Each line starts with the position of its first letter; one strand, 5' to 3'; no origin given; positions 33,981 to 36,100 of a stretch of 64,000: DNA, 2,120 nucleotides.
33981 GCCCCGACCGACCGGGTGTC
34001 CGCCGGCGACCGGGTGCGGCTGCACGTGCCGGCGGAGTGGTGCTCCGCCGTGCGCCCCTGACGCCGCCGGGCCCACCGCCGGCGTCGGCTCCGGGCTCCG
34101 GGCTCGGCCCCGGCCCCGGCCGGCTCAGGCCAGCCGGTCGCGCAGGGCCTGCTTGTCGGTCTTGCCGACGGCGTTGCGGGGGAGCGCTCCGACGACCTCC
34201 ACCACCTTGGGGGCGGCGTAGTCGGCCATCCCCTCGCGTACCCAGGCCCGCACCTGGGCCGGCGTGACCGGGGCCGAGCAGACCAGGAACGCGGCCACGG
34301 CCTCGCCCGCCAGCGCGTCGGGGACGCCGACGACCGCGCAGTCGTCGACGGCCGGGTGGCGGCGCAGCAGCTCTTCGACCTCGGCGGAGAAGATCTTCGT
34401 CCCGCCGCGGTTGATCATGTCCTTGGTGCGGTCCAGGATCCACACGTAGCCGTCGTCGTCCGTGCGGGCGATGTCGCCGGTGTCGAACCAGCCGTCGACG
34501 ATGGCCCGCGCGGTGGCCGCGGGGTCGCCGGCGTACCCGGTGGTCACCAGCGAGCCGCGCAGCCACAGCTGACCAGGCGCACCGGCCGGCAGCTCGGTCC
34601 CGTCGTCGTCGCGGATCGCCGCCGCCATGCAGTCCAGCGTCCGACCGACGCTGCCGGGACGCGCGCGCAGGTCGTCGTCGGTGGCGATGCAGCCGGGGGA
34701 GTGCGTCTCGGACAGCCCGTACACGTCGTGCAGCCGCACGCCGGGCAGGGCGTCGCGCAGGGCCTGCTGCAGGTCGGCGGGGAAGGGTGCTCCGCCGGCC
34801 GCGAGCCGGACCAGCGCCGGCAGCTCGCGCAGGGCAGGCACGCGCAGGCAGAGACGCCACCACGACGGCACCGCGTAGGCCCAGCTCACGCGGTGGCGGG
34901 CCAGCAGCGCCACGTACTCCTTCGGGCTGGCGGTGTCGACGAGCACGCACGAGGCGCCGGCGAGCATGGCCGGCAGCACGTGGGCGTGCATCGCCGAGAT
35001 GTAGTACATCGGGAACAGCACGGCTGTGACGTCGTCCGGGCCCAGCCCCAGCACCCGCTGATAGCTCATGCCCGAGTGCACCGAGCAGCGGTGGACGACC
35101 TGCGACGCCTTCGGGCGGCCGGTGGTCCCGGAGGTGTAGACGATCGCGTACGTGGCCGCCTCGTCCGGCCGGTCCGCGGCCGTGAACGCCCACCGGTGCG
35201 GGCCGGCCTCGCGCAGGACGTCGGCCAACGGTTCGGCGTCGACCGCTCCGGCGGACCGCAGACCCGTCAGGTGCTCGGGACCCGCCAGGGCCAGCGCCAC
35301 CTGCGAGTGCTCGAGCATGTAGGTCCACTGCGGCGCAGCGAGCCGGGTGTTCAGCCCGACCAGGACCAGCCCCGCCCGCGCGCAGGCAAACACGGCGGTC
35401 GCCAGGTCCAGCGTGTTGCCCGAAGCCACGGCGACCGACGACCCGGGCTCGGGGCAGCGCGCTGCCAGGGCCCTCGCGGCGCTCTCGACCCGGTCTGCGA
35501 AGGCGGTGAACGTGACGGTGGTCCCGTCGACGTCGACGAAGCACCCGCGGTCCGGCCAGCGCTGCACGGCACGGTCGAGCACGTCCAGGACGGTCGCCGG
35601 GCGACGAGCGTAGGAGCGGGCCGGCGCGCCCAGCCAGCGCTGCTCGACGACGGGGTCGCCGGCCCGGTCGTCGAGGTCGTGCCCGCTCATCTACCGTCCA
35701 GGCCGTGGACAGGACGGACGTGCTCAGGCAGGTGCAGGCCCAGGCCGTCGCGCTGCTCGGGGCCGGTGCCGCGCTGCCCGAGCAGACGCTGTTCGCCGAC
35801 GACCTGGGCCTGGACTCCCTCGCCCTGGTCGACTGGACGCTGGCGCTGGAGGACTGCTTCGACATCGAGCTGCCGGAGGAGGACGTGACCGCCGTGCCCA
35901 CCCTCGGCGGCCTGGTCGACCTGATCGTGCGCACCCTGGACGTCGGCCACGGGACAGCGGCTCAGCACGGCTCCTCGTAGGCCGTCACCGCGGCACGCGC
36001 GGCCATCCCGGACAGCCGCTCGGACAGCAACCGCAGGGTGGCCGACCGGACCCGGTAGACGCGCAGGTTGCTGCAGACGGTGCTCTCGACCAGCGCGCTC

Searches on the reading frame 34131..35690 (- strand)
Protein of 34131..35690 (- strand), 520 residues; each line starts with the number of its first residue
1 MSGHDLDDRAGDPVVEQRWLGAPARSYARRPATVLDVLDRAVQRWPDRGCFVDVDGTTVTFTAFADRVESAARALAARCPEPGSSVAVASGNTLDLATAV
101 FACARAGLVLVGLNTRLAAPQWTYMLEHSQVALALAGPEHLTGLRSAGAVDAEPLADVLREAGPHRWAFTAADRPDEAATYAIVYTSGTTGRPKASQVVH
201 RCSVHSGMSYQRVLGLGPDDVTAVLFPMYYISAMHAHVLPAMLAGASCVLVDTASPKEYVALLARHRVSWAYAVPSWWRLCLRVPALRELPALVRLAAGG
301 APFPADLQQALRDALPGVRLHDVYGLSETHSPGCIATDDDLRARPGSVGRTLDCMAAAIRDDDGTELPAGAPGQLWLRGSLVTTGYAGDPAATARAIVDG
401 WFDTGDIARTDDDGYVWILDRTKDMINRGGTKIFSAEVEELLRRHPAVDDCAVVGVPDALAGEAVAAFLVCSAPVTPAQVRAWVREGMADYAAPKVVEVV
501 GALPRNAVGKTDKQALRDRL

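Call 43: search_protein_families(library=ncbifam, max_evalue=0.00001, proteins=[window:34131-35690:-])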
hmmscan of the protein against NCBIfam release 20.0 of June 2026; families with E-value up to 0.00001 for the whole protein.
window:34131-35690:- (520 aa): 100 families (the best 25 are shown)
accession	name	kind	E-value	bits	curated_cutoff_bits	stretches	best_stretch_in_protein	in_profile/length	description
NF004837.0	PRK06187.1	subfamily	1.7e-106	356.6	476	1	29-519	5-521/531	long-chain-fatty-acid--CoA ligase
NF006182.0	PRK08316.1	subfamily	1e-97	327.8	663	1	29-519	8-516/523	fatty acyl-CoA synthetase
NF005801.1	PRK07656.1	equivalog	4.3e-76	256.6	657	1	33-517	2-500/500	FadD3 family acyl-CoA ligase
NF002966.0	PRK03640.1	equivalog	3e-75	253.6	556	1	38-518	8-478/483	o-succinylbenzoate--CoA ligase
NF004808.0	PRK06155.1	equivalog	1.2e-74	251.5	722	1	30-518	19-520/542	ATP-dependent acyl-CoA ligase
NF006572.0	PRK09088.1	equivalog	3.1e-74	250.4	696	1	46-520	15-487/491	acyl-CoA synthetase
NF005307.0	PRK06839.1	equivalog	3.2e-74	250.4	748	1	46-518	16-491/496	o-succinylbenzoate--CoA ligase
NF005714.0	PRK07529.1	subfamily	7.1e-72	242.7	632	1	172-518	214-574/640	acyl-CoA synthetase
NF052580.1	Str24CoAsynCasG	equivalog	7.8e-71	239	750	1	15-514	24-544/548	steroid-24-oyl-CoA synthetase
NF052269.1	Staph_lig_FadD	equivalog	1.1e-70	238.4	650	1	55-517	24-490/499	long-chain-fatty-acid--CoA ligase FadD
NF009233.0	PRK12583.1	subfamily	3e-70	237.2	832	2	179-519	202-549/558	fatty acid CoA ligase family protein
NF006181.0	PRK08314.1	subfamily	1.5e-68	231.5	705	2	182-517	208-551/563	long-chain-fatty-acid--CoA ligase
NF005857.1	PRK07786.1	exception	2.1e-67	227.8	733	1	35-519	12-511/513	fatty-acid--CoA ligase FadD5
NF004797.0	PRK06145.1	equivalog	1.2e-65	221.8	850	1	43-519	13-494/499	acyl-CoA synthetase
NF005702.0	PRK07514.1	subfamily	1.6e-65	221.4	558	1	36-519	7-499/506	malonyl-CoA synthase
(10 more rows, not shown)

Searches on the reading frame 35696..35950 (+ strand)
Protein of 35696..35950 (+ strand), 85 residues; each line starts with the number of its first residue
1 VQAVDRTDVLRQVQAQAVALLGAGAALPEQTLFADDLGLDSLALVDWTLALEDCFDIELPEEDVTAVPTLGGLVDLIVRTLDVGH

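Call 43: search_protein_families(library=ncbifam, max_evalue=0.00001, proteins=[window:35696-35950:+])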
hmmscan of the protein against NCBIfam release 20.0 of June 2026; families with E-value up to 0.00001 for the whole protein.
window:35696-35950:+ (85 aa): 9 families
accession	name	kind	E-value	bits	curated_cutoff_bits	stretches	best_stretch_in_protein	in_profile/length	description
NF009104.0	PRK12449.1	equivalog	6.2e-13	48.5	70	1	26-81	24-79/80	acyl carrier protein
NF002148.0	PRK00982.1-2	subfamily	4.3e-11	42.5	71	1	27-78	24-75/79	acyl carrier protein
TIGR00517.1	acyl_carrier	equivalog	3.2e-10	39.8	70.45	1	29-77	25-73/77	acyl carrier protein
NF002150.0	PRK00982.1-4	subfamily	5.7e-10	39.3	66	1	10-79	7-77/80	acyl carrier protein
NF002151.0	PRK00982.1-5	equivalog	3.2e-09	36.8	92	1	8-77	3-73/78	acyl carrier protein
NF002149.0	PRK00982.1-3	equivalog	3.6e-09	36.4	106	1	28-78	24-74/78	acyl carrier protein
NF040636.1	AcpM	exception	4.8e-09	36.1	146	1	30-79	28-77/93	meromycolate extension acyl carrier protein AcpM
NF006031.0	PRK08172.1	equivalog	1.4e-08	35.3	76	1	25-82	22-79/82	acyl carrier protein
NF002147.0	PRK00982.1-1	equivalog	1.4e-08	34.5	84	1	31-79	31-79/83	acyl carrier protein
